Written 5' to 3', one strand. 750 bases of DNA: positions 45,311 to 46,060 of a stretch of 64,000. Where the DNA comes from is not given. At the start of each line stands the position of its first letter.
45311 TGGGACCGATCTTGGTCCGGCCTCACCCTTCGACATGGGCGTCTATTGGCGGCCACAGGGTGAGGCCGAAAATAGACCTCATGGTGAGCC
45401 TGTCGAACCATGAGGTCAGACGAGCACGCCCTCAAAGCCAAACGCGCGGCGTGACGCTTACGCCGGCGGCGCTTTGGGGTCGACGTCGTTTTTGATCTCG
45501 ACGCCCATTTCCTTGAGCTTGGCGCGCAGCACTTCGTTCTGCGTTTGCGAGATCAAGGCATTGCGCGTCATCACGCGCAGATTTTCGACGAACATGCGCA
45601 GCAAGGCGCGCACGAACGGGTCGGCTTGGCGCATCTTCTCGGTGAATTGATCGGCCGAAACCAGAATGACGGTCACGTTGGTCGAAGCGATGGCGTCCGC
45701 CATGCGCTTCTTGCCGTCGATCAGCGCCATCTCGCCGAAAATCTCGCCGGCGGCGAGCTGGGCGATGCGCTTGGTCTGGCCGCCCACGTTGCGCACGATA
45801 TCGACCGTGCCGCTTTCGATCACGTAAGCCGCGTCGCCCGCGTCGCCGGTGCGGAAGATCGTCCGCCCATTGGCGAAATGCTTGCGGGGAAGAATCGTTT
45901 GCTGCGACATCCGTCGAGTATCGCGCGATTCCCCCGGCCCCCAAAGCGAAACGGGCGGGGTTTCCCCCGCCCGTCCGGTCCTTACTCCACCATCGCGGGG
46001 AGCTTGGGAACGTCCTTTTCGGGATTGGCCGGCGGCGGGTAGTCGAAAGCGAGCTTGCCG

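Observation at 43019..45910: Candidate second-messenger module: FemAB-like GNAT acyltransferase, nucleotidyl-cyclase-fold protein and stand-alone cNMP-binding protein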

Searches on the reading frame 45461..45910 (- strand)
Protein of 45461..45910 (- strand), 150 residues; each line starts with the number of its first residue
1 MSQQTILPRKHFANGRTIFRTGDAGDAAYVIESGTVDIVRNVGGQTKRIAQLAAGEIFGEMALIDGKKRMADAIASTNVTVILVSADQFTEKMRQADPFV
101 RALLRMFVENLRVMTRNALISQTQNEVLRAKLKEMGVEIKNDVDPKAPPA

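Call 3: search_protein_families(library=pfam, proteins=[window:45461-45910:-], max_evalue=0.1)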
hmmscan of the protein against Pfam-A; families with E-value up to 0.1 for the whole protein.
window:45461-45910:- (150 aa): 1 family
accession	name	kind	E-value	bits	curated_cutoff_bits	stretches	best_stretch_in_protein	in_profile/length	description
PF00027.35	cNMP_binding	-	3.5e-21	75.4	27.5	1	10-95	2-88/89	Cyclic nucleotide-binding domain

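Call 4: search_protein_families(library=ncbifam, proteins=[window:45461-45910:-], max_evalue=0.1)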
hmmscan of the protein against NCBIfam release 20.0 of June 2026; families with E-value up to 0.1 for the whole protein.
window:45461-45910:- (150 aa): 11 families
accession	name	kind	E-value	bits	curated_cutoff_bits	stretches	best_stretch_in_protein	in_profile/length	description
TIGR03896.1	cyc_nuc_ocin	subfamily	5.1e-10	39.2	161.05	1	12-122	166-277/317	bacteriocin-type transport-associated protein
NF008732.0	PRK11753.1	equivalog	1.1e-08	34.8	266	1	9-117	25-135/214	cAMP-activated global transcriptional regulator CRP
NF058543.1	ActPatMycb56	equivalog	1.4e-08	34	460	1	11-108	23-119/317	acetyltransferase Pat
NF041163.2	encap_f2b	equivalog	2.9e-08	33.3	400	1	9-105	97-195/450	family 2B encapsulin nanocompartment shell protein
TIGR03697.1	NtcA_cyano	equivalog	4.1e-08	33.2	244.95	1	15-106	1-95/193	global nitrogen regulator NtcA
NF050806.1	TransRegFixKCaul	equivalog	4.5e-06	26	300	1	9-119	25-133/215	transcriptional regulator FixK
NF006901.0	PRK09392.1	equivalog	1.1e-05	24.8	211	1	11-117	34-140/236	transcriptional activator FtrB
NF052518.1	TransRegLdrP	equivalog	3.1e-05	24.1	300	1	10-81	2-73/195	transcriptional regulator LdrP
NF004681.0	PRK06023.1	equivalog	0.0053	16.3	282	1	12-111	120-218/250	crotonase/enoyl-CoA hydratase family protein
NF008365.0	PRK11161.1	subfamily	0.009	15.3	228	1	9-96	49-139/250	fumarate/nitrate reduction transcriptional regulator Fnr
TIGR00172.1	maf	subfamily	0.014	14.9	117.15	1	77-141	68-130/185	Maf family nucleotide pyrophosphatase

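Call 40: find_homologous_proteins(query=window:45461-45910:-, max_evalue=0.00001)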
Query window:45461-45910:- (150 aa): 82 proteins with E <= 0.00001 among 190 candidates.
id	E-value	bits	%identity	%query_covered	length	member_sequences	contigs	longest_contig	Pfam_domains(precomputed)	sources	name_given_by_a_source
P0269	9.6e-88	309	99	100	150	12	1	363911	PF00027.36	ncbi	-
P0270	2.0e-87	308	99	99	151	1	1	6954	PF00027.36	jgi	-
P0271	2.4e-86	305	97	100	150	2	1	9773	PF00027.36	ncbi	-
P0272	3.1e-63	230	79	94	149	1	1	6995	PF00027.36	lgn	-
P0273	5.2e-63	229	91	81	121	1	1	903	PF00027.36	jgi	-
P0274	5.5e-63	229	78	91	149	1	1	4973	PF00027.36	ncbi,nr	ncbi:MAG: cyclic nucleotide-binding domain-containing protein [Tagaea sp.]|nr:cyclic nucleotide-bind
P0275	7.1e-63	229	78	98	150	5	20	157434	PF00027.36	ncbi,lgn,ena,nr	ncbi:MAG: Crp/Fnr family transcriptional regulator [Tagaea sp.]|nr:cyclic nucleotide-binding domain-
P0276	9.8e-63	228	81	91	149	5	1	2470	PF00027.36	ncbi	-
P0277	1.6e-61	224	78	93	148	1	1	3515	PF00027.36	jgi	jgi:CRP-like cAMP-binding protein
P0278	1.8e-61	224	74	94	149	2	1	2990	PF00027.36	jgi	jgi:CRP/FNR family transcriptional regulator, cyclic AMP receptor protein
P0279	2.5e-61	224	79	91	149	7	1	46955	PF00027.36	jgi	jgi:CRP-like cAMP-binding protein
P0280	2.5e-47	178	77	79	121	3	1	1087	PF00027.36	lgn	-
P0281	8.5e-47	177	63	95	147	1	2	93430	PF00027.36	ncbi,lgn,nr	ncbi:MAG: cyclic nucleotide-binding domain-containing protein [Proteobacteria bacterium]|nr:cyclic n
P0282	1.5e-46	176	69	83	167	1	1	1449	PF00027.36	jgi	jgi:CRP-like cAMP-binding protein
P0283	1.9e-46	176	67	85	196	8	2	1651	PF00027.36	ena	-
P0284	2.0e-46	175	68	86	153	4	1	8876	PF00027.36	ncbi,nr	ncbi:MAG: cyclic nucleotide-binding domain-containing protein [Rhodospirillales bacterium]|nr:cyclic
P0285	3.2e-46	175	68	83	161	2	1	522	PF00027.36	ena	-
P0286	4.5e-46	174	68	83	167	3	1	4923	PF00027.36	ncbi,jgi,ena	jgi:CRP/FNR family cyclic AMP-dependent transcriptional regulator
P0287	2.1e-45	172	63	85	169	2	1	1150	PF00027.36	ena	-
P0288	3.2e-45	172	67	85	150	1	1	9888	PF00027.36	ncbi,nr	ncbi:MAG: cyclic nucleotide-binding domain-containing protein [Rhodospirillales bacterium]|nr:cyclic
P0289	4.0e-45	171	67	86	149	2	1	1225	PF00027.36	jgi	-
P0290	4.9e-45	171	67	86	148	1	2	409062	PF00027.36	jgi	jgi:CRP/FNR family cyclic AMP-dependent transcriptional regulator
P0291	5.3e-45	171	62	97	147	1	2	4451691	PF00027.36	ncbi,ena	-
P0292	5.3e-45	171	61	100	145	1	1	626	PF00027.36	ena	-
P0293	6.9e-45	171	61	100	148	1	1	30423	PF00027.36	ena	-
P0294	1.4e-44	170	68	81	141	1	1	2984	PF00027.36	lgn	-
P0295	1.5e-44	169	67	85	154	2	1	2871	PF00027.36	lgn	-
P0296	1.7e-44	169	68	85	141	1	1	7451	PF00027.36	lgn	-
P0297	2.2e-44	169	68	85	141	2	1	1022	PF00027.36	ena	-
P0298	4.3e-44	168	67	85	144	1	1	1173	PF00027.36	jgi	-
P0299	6.9e-44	167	68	85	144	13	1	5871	PF00027.36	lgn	-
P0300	8.2e-44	167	68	84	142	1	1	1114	PF00027.36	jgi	jgi:CRP/FNR family transcriptional regulator, cyclic AMP receptor protein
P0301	8.8e-44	167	68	83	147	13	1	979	PF00027.36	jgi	jgi:CRP/FNR family cyclic AMP-dependent transcriptional regulator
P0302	2.3e-43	166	61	99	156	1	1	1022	PF00027.36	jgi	jgi:CRP/FNR family transcriptional regulator, cyclic AMP receptor protein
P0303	2.9e-43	165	58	96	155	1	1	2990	PF00027.36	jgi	jgi:CRP/FNR family transcriptional regulator, cyclic AMP receptor protein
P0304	2.2e-42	162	60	97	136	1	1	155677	PF00027.36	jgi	-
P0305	4.1e-42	162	66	81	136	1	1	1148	PF00027.36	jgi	jgi:CRP/FNR family transcriptional regulator, cyclic AMP receptor protein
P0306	8.0e-42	161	63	85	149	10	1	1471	PF00027.36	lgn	-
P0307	2.2e-41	159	65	81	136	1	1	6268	PF00027.36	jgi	jgi:CRP/FNR family transcriptional regulator, cyclic AMP receptor protein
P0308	3.1e-41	159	58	96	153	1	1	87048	PF00027.36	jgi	jgi:CRP/FNR family transcriptional regulator, cyclic AMP receptor protein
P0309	7.3e-41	157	69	75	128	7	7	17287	PF00027.36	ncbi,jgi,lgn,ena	jgi:CRP/FNR family cyclic AMP-dependent transcriptional regulator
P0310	6.4e-40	154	64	79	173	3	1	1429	PF00027.36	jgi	-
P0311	1.5e-38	150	66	75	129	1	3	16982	PF00027.36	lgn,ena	-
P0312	4.4e-34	136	73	62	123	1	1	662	PF00027.36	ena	-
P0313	2.6e-26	110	50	73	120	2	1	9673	PF00027.36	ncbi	-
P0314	5.1e-25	106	48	82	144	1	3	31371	PF00027.36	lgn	-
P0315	1.5e-24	105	52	73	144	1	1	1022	PF00027.36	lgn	-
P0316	2.6e-24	104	49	77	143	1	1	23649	PF00027.36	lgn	-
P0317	1.2e-23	102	50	73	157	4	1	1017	PF00027.36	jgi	-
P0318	1.8e-23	101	48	79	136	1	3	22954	PF00027.36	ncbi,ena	-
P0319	4.3e-23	100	50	76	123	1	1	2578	PF00027.36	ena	-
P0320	8.0e-23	99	47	77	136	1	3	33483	PF00027.36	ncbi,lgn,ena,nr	ncbi:MAG: cyclic nucleotide-binding domain-containing protein [Rhodospirillaceae bacterium]|nr:cycli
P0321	1.4e-22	98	47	71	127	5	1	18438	PF00027.36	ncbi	ncbi:MAG TPA: cyclic nucleotide-binding domain-containing protein [Azospirillum sp.]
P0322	1.2e-21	95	45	72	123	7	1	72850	PF00027.36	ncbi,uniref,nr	ncbi:cyclic nucleotide-binding domain-containing protein [Azospirillum sp. TSO22-1]|uniref:cyclic nu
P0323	2.5e-21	94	46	77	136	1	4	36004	PF00027.36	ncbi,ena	-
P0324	4.8e-21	93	45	72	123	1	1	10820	PF00027.36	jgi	jgi:CRP-like cAMP-binding protein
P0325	3.1e-20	91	48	69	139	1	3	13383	PF00027.36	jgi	jgi:CRP-like cAMP-binding protein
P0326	3.3e-20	91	43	73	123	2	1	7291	PF00027.36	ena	-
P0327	4.8e-18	84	46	75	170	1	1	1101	PF00027.36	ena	-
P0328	1.5e-17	82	41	76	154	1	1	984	PF00027.36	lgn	-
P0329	6.4e-13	67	44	68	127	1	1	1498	PF00027.36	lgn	-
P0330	5.8e-12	64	38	74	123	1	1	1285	PF00027.36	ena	-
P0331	3.2e-11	62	43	67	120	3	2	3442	PF00027.36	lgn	-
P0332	4.9e-11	61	36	73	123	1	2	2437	PF00027.36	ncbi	-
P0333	8.0e-11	60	40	67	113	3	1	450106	PF00027.36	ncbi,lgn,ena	-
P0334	1.3e-10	60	36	73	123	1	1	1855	PF00027.36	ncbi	-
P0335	2.0e-10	59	35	73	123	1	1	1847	PF00027.36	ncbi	-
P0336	2.2e-10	59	37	73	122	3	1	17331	PF00027.36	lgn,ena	-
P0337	3.2e-10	58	30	91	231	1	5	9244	PF13545.13,PF00027.36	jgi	jgi:CRP/FNR family transcriptional regulator, cyclic AMP receptor protein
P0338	4.5e-10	58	43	65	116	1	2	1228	PF00027.36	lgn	-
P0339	8.3e-10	57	30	91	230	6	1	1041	PF13545.13,PF00027.36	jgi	jgi:CRP/FNR family cyclic AMP-dependent transcriptional regulator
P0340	8.4e-10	57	41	67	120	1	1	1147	PF00027.36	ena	-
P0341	1.2e-9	57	30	91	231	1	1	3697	PF13545.13,PF00027.36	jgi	jgi:CRP/FNR family cyclic AMP-dependent transcriptional regulator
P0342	1.2e-9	57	30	91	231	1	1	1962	PF13545.13,PF00027.36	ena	-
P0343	1.2e-9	56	30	91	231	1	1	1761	PF13545.13,PF00027.36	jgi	-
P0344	1.8e-9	56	35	73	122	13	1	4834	PF00027.36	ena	-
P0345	2.8e-9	55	44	65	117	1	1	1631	PF00027.36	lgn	-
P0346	4.8e-9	55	37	71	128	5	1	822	PF00027.36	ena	-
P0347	8.4e-9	54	34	73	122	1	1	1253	PF00027.36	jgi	-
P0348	1.5e-8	53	43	65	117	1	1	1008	PF00027.36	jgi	jgi:CRP-like cAMP-binding protein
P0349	6.5e-7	48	38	58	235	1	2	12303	PF13545.13,PF00027.36,PF00325.27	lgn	-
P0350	2.1e-6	46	30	69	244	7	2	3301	PF13545.13,PF00027.36,PF00325.27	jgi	jgi:CRP/FNR family transcriptional regulator, cyclic AMP receptor protein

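Call 41: find_encoding_contigs(protein=P0291, flank=6000, max_places=1)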
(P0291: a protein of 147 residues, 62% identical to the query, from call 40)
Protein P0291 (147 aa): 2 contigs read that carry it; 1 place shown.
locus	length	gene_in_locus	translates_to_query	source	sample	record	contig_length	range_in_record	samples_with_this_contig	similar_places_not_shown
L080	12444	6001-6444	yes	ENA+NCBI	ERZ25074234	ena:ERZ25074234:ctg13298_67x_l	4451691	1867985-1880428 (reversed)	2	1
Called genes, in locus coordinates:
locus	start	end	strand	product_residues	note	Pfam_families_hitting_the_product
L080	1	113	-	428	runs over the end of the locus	PF13354:Beta-lactamase2, PF00768:Peptidase_S11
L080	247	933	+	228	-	-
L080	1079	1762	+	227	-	PF09361:Phasin_2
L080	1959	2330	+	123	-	PF02617:ClpS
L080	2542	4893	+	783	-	PF02861:Clp_N, PF13191:AAA_16 (faint), PF00004:AAA, PF17871:AAA_lid_9, PF00004:AAA, PF07724:AAA_2, PF07728:AAA_5, PF10431:ClpB_D2-small, +6 more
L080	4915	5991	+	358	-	PF02515:CoA_transf_3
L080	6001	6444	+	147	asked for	PF00027:cNMP_binding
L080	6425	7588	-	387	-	PF04339:FemAB_like, PF13480:Acetyltransf_6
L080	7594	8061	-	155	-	PF14588:YjgF_endoribonc, PF01042:Ribonuc_L-PSP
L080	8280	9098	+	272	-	PF08238:Sel1 (weak)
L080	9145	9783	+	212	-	-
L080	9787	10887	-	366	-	-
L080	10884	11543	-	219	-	PF01177:Asp_Glu_race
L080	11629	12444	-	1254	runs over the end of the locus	PF08471:Ribonuc_red_2_N, PF02867:Ribonuc_red_lgC, PF20772:TACO1_YebC_N (weak), PF02867:Ribonuc_red_lgC, PF12637:TSCPD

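Call 42: find_encoding_contigs(protein=P0290, flank=6000, max_places=1)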
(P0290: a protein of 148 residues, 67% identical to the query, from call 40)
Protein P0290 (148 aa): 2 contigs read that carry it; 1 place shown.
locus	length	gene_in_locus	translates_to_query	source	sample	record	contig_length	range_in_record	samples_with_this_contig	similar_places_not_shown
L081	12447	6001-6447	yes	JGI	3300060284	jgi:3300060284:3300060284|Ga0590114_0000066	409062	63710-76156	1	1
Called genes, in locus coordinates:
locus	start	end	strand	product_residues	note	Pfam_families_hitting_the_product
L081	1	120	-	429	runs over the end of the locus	PF13354:Beta-lactamase2, PF00768:Peptidase_S11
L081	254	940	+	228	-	-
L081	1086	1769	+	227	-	PF09361:Phasin_2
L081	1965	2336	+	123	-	PF02617:ClpS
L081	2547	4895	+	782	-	PF02861:Clp_N, PF13191:AAA_16 (faint), PF00004:AAA, PF17871:AAA_lid_9, PF00004:AAA, PF07724:AAA_2, PF07728:AAA_5, PF10431:ClpB_D2-small, +6 more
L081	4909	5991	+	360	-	PF02515:CoA_transf_3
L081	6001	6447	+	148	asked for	PF00027:cNMP_binding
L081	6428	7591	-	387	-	PF04339:FemAB_like, PF13480:Acetyltransf_6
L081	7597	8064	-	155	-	PF14588:YjgF_endoribonc, PF01042:Ribonuc_L-PSP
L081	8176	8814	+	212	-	-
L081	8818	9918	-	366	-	-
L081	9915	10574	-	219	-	PF01177:Asp_Glu_race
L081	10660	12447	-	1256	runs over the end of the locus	PF08471:Ribonuc_red_2_N, PF02867:Ribonuc_red_lgC, PF20772:TACO1_YebC_N (weak), PF02867:Ribonuc_red_lgC, PF12637:TSCPD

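Call 43: find_encoding_contigs(protein=P0322, flank=6000, max_places=1)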
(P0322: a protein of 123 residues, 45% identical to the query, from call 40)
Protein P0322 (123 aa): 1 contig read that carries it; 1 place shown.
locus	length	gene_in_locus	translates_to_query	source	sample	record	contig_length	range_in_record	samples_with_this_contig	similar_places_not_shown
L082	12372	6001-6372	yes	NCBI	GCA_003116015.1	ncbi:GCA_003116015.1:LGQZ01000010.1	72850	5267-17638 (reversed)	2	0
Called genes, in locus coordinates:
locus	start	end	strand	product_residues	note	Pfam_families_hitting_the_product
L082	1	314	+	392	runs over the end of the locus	-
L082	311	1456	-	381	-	PF07995:GSDH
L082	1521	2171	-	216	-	PF12973:Cupin_7, PF07883:Cupin_2 (weak), PF16867:DMSP_lyase (faint)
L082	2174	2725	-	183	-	PF04542:Sigma70_r2, PF08281:Sigma70_r4_2, PF04545:Sigma70_r4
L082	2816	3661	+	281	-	PF00583:Acetyltransf_1 (faint), PF18014:Acetyltransf_18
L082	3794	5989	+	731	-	PF00912:Transgly, PF00905:Transpeptidase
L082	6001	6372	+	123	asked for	PF00027:cNMP_binding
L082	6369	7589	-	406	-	PF00890:FAD_binding_2 (weak), PF01266:DAO (faint), PF01494:FAD_binding_3 (weak), PF01946:Thi4 (weak), PF03486:HI0933_like, PF07992:Pyr_redox_2 (faint), PF22780:HI0933_like_1st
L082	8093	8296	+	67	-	-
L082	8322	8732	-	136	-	PF05168:HEPN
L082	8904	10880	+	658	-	PF00989:PAS, PF08448:PAS_4 (faint), PF13426:PAS_9, PF08447:PAS_3, PF00015:MCPsignal, PF07238:PilZ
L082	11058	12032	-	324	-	PF00158:Sigma54_activat, PF01078:Mg_chelatase (faint), PF14532:Sigma54_activ_2, PF07728:AAA_5 (weak), PF25601:AAA_lid_14, PF02954:HTH_8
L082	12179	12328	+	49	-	-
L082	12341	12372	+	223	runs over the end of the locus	PF04012:PspA_IM30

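Call 58: search_protein_families(library=padloc, proteins=[window:45461-45910:-], max_evalue=1)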
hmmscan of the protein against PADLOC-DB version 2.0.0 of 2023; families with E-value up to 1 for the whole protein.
window:45461-45910:- (150 aa): 5 families
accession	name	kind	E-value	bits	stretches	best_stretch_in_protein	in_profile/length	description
PDLC02371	PycTIR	-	8.8e-12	43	1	11-125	41-150/288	-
PDLC00731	Effector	-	4.8e-11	40.2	1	11-126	44-154/306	TIR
PDLC00732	Effector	-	9.8e-11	39.1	1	11-125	40-149/301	TIR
PDLC00730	Effector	-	2.4e-09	34.8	1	10-113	59-160/299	TIR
PDLC00734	PycC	-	2.1e-08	31.7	1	10-96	36-122/374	Pycsar cyclase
